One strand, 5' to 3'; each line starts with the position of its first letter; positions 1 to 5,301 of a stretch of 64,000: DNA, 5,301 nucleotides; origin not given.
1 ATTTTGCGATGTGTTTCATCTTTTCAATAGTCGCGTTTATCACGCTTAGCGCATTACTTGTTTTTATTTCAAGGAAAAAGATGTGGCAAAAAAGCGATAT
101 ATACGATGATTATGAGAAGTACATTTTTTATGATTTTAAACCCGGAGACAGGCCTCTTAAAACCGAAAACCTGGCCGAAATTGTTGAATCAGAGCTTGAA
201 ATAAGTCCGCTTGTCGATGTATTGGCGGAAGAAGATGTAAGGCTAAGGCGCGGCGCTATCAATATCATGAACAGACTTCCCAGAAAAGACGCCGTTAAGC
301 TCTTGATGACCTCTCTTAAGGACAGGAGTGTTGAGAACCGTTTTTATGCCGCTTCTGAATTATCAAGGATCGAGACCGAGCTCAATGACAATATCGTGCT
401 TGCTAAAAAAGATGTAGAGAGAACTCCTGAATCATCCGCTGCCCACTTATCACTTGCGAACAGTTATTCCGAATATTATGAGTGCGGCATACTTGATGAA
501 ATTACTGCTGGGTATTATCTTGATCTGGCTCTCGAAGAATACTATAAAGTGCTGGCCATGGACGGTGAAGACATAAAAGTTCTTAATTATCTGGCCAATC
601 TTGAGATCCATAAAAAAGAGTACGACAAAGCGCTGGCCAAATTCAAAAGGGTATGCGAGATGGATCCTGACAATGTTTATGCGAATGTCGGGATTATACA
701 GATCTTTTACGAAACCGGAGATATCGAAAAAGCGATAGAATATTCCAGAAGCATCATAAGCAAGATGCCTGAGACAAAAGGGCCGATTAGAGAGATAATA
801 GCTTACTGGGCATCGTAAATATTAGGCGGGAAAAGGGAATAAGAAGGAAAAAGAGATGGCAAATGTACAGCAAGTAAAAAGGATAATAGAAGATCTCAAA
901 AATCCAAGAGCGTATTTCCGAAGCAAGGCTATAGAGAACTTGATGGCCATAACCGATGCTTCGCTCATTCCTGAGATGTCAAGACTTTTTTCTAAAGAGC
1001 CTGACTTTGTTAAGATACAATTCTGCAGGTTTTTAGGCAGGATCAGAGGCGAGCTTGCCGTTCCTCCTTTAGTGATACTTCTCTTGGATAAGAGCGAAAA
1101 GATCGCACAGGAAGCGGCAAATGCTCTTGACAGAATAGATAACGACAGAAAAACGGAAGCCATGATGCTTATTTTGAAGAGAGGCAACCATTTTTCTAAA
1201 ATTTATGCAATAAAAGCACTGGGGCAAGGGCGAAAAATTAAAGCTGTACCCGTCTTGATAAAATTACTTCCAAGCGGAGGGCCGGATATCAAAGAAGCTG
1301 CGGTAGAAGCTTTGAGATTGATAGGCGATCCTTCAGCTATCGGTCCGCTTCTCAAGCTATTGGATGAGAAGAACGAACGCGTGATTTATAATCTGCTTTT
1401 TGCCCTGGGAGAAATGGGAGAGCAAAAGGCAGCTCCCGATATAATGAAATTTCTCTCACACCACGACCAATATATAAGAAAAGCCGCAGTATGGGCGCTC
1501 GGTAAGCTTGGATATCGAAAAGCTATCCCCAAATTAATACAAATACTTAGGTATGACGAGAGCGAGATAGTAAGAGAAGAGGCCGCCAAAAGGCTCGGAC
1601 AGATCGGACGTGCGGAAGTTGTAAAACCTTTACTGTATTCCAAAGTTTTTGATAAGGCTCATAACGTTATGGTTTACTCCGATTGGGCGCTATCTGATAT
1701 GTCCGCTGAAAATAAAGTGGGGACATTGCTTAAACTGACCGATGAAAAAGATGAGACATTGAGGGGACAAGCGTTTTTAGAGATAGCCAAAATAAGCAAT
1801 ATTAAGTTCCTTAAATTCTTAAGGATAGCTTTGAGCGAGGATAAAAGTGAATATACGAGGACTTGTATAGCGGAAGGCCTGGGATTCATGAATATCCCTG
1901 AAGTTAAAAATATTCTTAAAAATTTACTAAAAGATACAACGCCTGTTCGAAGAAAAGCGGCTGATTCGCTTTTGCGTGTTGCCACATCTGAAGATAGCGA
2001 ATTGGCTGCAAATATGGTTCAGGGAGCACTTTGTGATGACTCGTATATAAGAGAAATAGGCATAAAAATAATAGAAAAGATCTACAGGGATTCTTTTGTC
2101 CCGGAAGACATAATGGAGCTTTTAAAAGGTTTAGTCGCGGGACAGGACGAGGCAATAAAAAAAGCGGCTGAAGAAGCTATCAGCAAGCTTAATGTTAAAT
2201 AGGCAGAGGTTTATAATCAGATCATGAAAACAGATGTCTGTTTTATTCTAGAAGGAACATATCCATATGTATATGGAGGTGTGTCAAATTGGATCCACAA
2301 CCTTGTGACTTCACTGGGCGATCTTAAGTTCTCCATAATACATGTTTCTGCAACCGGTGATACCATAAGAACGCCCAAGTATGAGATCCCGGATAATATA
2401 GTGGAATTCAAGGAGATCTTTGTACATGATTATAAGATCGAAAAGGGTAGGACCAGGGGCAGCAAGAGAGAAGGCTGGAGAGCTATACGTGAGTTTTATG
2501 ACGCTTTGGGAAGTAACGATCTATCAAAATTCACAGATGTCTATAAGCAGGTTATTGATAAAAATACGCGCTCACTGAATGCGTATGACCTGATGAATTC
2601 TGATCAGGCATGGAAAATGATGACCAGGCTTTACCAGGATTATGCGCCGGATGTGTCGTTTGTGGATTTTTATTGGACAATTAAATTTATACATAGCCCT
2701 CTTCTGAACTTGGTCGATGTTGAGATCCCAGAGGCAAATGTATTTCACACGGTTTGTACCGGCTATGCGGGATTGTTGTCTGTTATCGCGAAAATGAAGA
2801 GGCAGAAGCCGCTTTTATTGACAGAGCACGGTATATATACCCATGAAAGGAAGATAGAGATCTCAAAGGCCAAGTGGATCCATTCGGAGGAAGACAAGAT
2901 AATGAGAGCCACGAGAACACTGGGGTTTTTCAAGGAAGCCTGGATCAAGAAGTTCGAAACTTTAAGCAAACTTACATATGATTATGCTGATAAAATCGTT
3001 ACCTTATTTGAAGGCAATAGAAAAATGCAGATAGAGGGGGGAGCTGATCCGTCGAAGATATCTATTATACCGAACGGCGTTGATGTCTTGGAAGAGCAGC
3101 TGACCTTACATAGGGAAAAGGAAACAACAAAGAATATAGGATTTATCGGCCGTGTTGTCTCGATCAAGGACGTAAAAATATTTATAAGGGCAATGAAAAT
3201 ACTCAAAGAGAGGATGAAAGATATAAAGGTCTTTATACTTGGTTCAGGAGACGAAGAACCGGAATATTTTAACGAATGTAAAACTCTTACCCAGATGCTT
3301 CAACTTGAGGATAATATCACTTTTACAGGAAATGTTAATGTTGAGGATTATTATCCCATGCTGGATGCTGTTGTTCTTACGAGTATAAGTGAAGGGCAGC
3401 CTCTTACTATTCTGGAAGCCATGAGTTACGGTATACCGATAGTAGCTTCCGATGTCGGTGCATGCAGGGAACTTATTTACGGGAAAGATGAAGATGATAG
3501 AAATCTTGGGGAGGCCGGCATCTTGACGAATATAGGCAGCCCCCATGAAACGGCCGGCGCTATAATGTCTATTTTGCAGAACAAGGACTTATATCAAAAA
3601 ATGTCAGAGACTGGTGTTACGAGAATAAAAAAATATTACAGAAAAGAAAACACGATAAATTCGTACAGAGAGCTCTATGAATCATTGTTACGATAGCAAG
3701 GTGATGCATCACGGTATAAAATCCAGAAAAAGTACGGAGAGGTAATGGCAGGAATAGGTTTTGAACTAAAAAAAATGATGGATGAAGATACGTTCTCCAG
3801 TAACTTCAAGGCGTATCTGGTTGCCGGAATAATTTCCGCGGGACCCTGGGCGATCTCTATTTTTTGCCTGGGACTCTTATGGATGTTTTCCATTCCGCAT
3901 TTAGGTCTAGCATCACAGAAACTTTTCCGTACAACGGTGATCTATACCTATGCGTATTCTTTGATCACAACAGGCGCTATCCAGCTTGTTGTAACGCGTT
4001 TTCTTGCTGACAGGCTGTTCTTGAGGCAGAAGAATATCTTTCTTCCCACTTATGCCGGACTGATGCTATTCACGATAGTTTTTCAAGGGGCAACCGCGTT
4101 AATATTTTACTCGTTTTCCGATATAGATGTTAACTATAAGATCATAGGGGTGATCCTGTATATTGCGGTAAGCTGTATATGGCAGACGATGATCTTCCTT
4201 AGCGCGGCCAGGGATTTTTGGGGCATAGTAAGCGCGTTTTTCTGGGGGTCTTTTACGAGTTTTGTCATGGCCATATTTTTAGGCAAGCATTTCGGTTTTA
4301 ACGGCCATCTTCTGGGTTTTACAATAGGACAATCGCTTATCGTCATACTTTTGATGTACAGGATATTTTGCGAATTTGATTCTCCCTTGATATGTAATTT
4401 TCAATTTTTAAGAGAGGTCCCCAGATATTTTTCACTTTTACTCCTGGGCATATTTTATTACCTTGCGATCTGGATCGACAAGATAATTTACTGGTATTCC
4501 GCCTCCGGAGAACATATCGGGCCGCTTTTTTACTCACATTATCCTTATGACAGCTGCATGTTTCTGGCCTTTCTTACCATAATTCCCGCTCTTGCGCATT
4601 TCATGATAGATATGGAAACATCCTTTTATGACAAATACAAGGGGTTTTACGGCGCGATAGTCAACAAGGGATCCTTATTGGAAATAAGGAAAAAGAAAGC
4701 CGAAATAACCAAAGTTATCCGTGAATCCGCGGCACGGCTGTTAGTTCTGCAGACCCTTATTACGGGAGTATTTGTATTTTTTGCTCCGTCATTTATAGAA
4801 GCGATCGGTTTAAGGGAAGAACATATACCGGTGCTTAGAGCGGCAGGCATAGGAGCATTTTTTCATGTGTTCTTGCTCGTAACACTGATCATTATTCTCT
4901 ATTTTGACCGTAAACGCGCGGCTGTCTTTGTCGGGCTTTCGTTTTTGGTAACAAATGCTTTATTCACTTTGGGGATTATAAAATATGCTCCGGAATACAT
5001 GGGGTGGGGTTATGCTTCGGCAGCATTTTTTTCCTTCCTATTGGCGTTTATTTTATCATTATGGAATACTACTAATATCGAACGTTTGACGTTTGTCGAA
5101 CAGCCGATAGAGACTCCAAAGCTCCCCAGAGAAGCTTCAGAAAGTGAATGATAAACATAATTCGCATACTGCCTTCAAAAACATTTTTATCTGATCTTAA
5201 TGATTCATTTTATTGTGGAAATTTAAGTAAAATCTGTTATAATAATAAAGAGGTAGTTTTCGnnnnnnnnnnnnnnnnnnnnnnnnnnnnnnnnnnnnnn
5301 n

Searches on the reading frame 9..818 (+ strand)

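Call 82: search_protein_families(library=pfam, proteins=[window:9-818:+], max_evalue=0.01)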
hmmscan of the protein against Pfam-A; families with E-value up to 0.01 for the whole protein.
window:9-818:+ (269 aa): 11 families
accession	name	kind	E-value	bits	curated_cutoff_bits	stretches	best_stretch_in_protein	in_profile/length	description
PF14559.12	TPR_19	-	2.1e-09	38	25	1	203-244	5-46/68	Tetratricopeptide repeat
PF07719.23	TPR_2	-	1e-07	32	27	1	190-222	2-34/34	Tetratricopeptide repeat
PF13432.12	TPR_16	-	3.7e-07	30.9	32.7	1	204-245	12-53/65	Tetratricopeptide repeat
PF13431.12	TPR_17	-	9.2e-07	29.1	24.4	0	178-209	2-33/34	Tetratricopeptide repeat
PF13646.12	HEAT_2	-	7.8e-06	26.5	27.7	1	65-124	1-61/88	HEAT repeats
PF00515.34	TPR_1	-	1.4e-05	25.2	27.8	1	190-222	2-34/34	Tetratricopeptide repeat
PF13414.12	TPR_11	-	2.5e-05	24.3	26.8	1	199-225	4-30/42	TPR repeat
PF25064.1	ARM_TT21_5th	-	0.00015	22.5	27.8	1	195-254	7-66/117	TT21 fifth ARM repeats domain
PF13428.12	TPR_14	-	0.00075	20.4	23.5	0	192-225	4-37/44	Tetratricopeptide repeat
PF13181.12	TPR_8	-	0.00083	19.8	25.7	0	195-222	7-34/34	Tetratricopeptide repeat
PF13174.12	TPR_6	-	0.0025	18.8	26.3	0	231-255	8-32/33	Tetratricopeptide repeat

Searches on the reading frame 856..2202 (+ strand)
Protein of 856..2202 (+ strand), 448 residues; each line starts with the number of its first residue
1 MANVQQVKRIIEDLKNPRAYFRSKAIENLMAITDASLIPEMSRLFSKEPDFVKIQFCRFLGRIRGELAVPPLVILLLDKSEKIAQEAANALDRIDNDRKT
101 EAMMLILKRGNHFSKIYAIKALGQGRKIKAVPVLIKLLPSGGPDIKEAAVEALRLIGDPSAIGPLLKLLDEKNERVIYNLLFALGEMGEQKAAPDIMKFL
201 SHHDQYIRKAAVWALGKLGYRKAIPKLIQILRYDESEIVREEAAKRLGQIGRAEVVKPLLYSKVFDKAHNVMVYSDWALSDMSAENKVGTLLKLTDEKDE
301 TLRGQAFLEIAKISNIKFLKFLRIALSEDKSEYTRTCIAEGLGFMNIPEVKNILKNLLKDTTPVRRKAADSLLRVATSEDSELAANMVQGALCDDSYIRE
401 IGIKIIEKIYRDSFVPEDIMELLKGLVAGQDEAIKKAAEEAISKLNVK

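Call 28: search_protein_families(library=pfam, proteins=[window:856-2202:+], max_evalue=0.0001)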
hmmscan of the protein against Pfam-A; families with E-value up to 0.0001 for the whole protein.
window:856-2202:+ (448 aa): 7 families
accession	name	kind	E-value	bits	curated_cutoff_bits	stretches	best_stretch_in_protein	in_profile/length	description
PF13646.12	HEAT_2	-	7.9e-49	164.3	27.7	5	164-247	3-87/88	HEAT repeats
PF03130.22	HEAT_PBS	-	3.1e-21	73.8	20.9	0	207-232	1-26/27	PBS lyase HEAT-like repeat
PF00514.29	Arm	-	1.1e-17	63.8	20.6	0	130-154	13-37/41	Armadillo/beta-catenin-like repeat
PF02985.28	HEAT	-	2.4e-17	61.8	23.5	0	196-218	5-27/31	HEAT repeat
PF13513.12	HEAT_EZ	-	5.4e-13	49.6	27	0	192-218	25-55/55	HEAT-like repeat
PF01602.26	Adaptin_N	-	4.2e-08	32.6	37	0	69-233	153-304/524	Adaptin N terminal region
PF12717.13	Cnd1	-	9.4e-05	23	26.4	0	195-223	25-53/162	non-SMC mitotic condensation complex subunit 1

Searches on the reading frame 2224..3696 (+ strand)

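Call 28: search_protein_families(library=pfam, proteins=[window:2224-3696:+], max_evalue=0.0001)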
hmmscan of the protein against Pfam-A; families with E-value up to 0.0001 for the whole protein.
window:2224-3696:+ (490 aa): 5 families
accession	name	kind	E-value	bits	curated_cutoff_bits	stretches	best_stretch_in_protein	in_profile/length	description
PF11997.14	DUF3492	-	4.6e-86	289.4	23.3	1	3-277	1-268/268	Domain of unknown function (DUF3492)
PF00534.26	Glycos_transf_1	-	2.6e-30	105.6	26.4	1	296-464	9-169/172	Glycosyl transferases group 1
PF13692.12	Glyco_trans_1_4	-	3.1e-30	105.7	27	1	303-453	2-142/142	Glycosyl transferases group 1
PF13439.12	Glyco_transf_4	-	2.3e-08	34.7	28.5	1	170-288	72-168/170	Glycosyltransferase Family 4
PF20706.3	GT4-conflict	-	1.9e-06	27.6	26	1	278-411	173-313/385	Family 4 Glycosyltransferase in conflict systems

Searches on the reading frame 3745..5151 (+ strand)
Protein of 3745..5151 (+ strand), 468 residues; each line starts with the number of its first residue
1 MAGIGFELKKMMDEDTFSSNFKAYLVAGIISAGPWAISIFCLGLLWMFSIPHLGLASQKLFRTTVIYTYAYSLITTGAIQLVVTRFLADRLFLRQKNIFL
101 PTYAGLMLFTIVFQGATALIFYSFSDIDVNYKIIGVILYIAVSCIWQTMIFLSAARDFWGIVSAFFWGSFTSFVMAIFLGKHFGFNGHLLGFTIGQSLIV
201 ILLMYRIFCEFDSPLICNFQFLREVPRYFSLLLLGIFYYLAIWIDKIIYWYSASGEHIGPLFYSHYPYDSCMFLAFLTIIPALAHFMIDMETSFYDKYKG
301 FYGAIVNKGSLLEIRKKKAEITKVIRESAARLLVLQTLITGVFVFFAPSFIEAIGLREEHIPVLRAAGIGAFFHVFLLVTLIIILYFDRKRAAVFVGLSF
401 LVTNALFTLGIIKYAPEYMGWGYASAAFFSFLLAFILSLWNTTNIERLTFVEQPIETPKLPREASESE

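Call 28: search_protein_families(library=pfam, proteins=[window:3745-5151:+], max_evalue=0.0001)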
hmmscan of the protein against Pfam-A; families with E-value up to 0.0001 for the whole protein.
window:3745-5151:+ (468 aa): 1 family
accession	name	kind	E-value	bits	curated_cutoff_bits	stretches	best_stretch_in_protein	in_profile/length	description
PF16933.10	PelG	-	1.7e-126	423.2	29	1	1-450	1-452/452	Putative exopolysaccharide Exporter (EPS-E)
